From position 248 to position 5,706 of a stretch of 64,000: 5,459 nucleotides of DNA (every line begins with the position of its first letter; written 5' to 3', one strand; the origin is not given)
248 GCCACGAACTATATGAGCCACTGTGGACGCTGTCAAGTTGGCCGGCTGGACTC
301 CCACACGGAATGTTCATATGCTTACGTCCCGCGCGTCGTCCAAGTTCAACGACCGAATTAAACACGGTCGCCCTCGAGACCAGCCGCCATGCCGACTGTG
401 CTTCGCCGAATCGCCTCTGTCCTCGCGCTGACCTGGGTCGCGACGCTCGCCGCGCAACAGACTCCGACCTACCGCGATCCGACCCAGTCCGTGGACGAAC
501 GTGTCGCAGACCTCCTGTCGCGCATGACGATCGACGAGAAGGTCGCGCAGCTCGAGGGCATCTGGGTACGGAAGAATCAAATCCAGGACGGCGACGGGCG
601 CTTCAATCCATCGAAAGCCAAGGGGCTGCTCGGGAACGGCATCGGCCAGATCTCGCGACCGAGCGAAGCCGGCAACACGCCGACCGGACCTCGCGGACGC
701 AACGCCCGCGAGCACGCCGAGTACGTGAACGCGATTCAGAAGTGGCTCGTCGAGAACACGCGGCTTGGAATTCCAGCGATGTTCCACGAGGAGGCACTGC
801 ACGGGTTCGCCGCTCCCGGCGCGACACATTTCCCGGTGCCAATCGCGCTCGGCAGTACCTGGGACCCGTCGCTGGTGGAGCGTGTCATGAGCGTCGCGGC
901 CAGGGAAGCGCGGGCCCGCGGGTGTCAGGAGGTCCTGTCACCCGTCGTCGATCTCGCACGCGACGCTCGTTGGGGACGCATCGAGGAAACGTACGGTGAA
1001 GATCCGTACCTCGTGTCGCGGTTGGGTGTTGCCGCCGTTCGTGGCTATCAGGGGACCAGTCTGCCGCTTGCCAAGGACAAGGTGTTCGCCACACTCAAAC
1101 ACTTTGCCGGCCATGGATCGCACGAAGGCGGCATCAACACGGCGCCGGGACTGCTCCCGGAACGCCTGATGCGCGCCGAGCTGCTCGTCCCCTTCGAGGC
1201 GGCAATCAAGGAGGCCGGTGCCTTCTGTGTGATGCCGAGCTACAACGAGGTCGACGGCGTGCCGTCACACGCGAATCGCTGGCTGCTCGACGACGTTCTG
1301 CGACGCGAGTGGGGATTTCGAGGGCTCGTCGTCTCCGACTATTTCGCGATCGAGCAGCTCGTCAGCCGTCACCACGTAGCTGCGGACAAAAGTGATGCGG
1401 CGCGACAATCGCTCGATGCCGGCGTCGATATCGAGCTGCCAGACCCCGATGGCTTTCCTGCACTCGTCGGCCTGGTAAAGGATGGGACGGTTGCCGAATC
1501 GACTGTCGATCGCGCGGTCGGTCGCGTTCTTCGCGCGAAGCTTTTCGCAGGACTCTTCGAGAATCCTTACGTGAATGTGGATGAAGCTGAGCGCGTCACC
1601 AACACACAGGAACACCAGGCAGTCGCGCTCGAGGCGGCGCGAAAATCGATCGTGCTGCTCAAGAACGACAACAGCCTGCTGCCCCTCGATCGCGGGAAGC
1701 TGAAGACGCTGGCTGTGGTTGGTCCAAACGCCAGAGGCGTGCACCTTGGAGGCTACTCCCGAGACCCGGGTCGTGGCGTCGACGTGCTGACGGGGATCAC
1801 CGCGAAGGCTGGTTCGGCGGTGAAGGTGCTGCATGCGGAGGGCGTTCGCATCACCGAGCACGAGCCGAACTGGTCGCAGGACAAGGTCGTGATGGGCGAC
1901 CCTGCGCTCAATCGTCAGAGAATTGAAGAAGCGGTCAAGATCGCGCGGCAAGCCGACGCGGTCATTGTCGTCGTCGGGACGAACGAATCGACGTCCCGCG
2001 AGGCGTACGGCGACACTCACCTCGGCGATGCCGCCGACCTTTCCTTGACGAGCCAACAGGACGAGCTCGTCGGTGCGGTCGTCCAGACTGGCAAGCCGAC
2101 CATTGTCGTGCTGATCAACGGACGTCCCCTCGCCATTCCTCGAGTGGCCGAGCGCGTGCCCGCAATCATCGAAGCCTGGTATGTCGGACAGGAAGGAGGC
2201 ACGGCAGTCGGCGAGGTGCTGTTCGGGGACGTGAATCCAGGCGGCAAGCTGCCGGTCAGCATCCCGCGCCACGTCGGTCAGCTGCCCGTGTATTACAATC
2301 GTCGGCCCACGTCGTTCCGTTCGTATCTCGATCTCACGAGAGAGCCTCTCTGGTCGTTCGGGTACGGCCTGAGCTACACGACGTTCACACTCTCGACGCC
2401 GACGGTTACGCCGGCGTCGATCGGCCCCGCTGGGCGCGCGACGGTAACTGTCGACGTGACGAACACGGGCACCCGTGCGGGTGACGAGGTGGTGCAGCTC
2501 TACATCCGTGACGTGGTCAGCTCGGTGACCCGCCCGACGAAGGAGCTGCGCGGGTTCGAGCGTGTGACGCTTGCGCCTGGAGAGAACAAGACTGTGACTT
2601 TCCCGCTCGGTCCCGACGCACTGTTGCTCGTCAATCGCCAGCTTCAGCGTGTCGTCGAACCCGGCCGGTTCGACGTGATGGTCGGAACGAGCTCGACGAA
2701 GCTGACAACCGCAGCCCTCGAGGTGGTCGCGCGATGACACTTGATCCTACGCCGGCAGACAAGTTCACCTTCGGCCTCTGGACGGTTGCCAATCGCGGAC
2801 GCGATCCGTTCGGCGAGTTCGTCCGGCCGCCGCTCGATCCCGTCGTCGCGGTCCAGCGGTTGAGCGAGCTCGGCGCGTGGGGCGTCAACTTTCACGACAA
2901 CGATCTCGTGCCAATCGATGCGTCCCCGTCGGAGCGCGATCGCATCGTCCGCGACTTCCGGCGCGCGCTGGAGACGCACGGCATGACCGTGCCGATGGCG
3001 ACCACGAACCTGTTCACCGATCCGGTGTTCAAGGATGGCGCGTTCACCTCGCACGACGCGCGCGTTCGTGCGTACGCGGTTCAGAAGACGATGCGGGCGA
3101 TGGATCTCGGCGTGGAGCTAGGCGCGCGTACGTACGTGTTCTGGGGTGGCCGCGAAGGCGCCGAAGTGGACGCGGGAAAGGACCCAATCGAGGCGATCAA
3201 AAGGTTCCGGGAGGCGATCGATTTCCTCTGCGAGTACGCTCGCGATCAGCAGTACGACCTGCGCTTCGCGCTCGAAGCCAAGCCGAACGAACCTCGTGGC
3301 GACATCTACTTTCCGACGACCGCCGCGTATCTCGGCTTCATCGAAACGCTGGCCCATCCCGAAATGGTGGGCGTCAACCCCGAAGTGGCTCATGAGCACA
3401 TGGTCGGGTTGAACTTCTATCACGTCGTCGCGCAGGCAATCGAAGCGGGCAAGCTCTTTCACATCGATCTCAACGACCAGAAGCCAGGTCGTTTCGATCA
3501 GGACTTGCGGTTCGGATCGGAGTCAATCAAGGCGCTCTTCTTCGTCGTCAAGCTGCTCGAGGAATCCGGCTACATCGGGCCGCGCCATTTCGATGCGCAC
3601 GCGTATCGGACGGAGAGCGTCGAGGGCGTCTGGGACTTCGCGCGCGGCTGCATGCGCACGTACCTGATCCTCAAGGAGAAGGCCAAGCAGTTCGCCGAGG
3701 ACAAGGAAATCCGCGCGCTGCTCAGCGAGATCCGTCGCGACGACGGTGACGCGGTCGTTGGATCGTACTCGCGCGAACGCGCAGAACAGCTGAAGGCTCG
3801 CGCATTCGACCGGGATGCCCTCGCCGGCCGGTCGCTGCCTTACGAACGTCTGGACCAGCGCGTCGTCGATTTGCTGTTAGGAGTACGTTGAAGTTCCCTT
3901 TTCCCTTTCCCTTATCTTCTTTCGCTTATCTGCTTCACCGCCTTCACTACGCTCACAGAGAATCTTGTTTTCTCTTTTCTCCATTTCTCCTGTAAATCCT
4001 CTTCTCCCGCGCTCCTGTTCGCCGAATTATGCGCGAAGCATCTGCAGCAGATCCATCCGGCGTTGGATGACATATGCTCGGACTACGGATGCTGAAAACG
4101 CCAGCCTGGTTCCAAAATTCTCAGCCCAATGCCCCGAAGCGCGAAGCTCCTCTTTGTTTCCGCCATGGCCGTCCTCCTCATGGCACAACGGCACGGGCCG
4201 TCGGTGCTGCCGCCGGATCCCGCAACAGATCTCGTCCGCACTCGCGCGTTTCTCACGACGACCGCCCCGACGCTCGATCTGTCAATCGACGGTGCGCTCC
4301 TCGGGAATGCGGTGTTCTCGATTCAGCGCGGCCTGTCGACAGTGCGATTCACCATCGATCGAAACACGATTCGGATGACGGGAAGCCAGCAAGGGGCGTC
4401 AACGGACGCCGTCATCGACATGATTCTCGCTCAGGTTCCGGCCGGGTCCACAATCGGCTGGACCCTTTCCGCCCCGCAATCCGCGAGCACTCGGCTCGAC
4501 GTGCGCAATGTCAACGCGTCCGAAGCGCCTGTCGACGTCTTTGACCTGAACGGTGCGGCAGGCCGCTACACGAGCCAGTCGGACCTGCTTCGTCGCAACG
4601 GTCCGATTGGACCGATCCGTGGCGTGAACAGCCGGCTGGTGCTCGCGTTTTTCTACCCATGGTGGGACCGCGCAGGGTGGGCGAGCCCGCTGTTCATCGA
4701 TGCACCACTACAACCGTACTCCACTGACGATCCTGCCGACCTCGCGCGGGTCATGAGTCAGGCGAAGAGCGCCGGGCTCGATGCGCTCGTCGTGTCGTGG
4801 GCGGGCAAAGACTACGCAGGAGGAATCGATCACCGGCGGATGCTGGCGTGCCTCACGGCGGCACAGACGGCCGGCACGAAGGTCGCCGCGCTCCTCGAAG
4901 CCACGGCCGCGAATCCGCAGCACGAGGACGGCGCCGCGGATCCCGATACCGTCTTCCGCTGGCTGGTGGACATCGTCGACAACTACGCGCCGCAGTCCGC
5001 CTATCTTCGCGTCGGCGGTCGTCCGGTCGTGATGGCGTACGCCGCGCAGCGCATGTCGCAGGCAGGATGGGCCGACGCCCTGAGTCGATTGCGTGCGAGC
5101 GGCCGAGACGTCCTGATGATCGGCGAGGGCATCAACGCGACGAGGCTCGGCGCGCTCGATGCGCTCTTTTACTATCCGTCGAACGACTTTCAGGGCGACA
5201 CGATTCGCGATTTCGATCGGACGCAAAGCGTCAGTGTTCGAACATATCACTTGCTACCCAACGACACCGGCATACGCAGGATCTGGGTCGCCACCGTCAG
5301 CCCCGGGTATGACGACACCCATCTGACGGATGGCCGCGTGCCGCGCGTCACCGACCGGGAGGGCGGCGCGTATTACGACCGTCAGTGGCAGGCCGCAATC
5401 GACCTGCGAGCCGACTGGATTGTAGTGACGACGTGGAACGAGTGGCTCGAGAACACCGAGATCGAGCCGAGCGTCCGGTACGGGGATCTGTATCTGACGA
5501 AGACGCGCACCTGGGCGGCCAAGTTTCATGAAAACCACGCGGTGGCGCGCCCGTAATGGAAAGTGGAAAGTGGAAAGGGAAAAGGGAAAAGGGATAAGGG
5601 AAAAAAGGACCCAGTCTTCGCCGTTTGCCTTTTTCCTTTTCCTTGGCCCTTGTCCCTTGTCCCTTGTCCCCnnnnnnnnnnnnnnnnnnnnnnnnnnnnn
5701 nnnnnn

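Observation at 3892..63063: Window-wide pattern: most intergenic spacers carry private short-unit arrays arranged as self-complementary arms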

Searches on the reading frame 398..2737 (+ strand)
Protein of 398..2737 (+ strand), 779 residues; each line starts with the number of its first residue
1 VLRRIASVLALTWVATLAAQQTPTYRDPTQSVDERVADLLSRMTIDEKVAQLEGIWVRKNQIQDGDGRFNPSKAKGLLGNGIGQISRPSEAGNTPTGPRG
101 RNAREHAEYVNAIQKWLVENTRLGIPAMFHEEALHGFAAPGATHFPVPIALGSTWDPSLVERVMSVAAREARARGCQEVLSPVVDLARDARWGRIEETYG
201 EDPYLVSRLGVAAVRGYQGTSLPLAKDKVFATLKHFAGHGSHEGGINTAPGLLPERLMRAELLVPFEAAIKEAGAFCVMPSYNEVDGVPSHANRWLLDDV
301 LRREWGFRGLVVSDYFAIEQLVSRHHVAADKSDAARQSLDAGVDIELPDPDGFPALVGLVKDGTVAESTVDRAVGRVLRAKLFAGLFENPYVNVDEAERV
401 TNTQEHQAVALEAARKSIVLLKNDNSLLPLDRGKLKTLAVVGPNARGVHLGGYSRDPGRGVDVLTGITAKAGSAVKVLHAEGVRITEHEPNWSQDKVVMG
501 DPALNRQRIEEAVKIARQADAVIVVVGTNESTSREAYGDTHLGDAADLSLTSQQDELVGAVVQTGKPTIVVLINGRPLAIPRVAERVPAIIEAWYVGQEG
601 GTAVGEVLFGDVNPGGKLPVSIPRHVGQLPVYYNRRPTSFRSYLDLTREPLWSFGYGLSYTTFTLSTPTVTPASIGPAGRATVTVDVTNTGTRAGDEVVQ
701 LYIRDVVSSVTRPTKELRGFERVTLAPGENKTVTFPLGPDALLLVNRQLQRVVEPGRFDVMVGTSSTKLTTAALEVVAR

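Call 20: search_protein_families(library=pfam, proteins=[window:398-2737:+])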
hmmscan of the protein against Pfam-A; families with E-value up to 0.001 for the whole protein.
window:398-2737:+ (779 aa): 3 families
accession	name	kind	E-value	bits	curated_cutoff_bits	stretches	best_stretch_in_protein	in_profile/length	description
PF00933.27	Glyco_hydro_3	-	2.1e-76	257.8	27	1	44-379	1-315/316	Glycosyl hydrolase family 3 N terminal domain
PF01915.27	Glyco_hydro_3_C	-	5e-59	200.1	31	1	418-660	1-200/200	Glycosyl hydrolase family 3 C-terminal domain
PF14310.12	Fn3-like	-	8e-27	93.6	25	1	697-766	1-71/71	Fibronectin type III-like domain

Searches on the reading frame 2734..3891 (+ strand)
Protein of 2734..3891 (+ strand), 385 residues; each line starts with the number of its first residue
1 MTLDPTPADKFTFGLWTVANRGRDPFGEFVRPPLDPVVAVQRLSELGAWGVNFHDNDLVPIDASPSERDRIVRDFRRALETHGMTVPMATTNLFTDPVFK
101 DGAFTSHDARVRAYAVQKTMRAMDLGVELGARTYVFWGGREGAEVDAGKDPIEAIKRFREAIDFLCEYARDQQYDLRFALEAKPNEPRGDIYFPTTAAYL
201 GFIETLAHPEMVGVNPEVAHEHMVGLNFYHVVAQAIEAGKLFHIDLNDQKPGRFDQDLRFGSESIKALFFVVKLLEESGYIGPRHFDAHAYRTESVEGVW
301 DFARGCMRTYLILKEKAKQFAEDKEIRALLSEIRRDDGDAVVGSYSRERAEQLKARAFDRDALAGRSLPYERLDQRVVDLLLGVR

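Call 20: search_protein_families(library=pfam, proteins=[window:2734-3891:+])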
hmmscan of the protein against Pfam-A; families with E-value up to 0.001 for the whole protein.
window:2734-3891:+ (385 aa): 1 family
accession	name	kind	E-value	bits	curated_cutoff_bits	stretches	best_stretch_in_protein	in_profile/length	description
PF01261.30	AP_endonuc_2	-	6.3e-28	98.6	31.1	1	41-291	2-232/249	Xylose isomerase-like TIM barrel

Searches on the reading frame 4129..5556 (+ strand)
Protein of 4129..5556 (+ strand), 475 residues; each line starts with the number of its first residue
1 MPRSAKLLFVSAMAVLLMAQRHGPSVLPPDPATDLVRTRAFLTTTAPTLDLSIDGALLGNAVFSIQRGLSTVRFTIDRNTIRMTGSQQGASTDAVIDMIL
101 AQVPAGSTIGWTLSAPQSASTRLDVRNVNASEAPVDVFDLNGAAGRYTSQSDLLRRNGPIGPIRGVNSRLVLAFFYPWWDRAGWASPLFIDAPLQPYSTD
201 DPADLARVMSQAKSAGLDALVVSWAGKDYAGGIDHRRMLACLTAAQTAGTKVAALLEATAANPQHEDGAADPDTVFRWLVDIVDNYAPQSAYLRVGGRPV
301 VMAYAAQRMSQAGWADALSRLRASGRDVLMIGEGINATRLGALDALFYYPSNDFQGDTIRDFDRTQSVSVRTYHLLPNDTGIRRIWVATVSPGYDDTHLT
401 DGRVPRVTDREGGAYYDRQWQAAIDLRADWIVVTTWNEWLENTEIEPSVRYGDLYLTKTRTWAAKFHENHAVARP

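Call 16: search_protein_families(library=pfam, proteins=[window:4129-5556:+])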
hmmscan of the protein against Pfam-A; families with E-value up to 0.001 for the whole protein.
window:4129-5556:+ (475 aa): 3 families
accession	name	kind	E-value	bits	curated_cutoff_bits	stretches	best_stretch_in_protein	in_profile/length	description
PF16317.11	Glyco_hydro_99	-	1.8e-21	77.1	33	1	194-450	62-309/341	Glycosyl hydrolase family 99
PF03659.20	Glyco_hydro_71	-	5.5e-10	39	34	1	202-450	15-243/375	Glycosyl hydrolase family 71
PF14307.12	Glyco_tran_WbsX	-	2.6e-06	27.6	25.1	1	389-458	275-349/350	Glycosyltransferase WbsX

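Call 52: find_encoding_contigs(protein=window:4129-5556:+, flank=3000, max_places=10)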
Protein window:4129-5556:+ (475 aa): no gene with exactly this product is on record in the collection.
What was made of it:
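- Tried and rejected: One look-up (GH99 protein) found no record, probably because of the start-codon choice (call 52).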
